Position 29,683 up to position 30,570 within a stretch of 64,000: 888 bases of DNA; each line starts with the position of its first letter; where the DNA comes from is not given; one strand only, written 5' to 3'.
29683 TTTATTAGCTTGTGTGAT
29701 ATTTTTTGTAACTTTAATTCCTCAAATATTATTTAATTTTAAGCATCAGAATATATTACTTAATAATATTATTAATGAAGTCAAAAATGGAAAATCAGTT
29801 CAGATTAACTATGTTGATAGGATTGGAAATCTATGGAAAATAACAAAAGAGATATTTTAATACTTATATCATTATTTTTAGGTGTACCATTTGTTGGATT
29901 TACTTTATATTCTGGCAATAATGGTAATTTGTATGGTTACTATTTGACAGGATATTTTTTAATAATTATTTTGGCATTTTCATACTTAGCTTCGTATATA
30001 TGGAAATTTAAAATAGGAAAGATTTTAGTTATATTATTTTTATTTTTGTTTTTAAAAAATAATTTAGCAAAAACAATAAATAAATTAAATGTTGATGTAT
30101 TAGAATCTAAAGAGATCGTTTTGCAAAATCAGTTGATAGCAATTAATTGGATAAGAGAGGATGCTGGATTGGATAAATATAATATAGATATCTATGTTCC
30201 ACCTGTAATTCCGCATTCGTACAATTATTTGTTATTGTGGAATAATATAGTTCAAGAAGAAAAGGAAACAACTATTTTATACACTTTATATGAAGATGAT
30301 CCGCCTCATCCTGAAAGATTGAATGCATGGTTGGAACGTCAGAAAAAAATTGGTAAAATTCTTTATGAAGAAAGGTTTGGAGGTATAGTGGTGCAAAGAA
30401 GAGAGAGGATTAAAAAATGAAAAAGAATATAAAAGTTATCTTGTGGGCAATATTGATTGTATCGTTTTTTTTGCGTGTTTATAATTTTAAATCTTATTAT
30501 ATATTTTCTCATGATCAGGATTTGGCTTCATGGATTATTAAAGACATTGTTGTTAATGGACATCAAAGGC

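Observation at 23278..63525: Hyper-expanded, modular membrane-glycosyltransferase supercluster: candidate novel protein or cell-envelope glycosylation system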

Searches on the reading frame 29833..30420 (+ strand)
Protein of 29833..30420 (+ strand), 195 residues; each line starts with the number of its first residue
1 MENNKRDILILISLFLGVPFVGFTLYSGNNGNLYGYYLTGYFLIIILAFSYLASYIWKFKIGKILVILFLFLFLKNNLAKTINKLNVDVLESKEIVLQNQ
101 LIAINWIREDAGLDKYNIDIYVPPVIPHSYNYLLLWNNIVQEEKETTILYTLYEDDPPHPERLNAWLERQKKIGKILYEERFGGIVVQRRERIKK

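Call 4: search_protein_families(library=pfam, proteins=[window:29833-30420:+], max_evalue=0.01)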
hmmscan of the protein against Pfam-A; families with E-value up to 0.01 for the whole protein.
window:29833-30420:+ (195 aa): 0 families

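Call 12: search_protein_families(library=ncbifam, proteins=[window:29833-30420:+], max_evalue=0.1)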
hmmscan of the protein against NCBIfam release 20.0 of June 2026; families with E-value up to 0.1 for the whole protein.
window:29833-30420:+ (195 aa): 1 family
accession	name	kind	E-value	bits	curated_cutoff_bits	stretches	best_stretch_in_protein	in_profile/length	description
NF052346.1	PAB0415_fam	hypoth_equivalog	0.097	12.4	250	1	71-115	62-106/205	PAB0415 family putative ATP pyrophosphatase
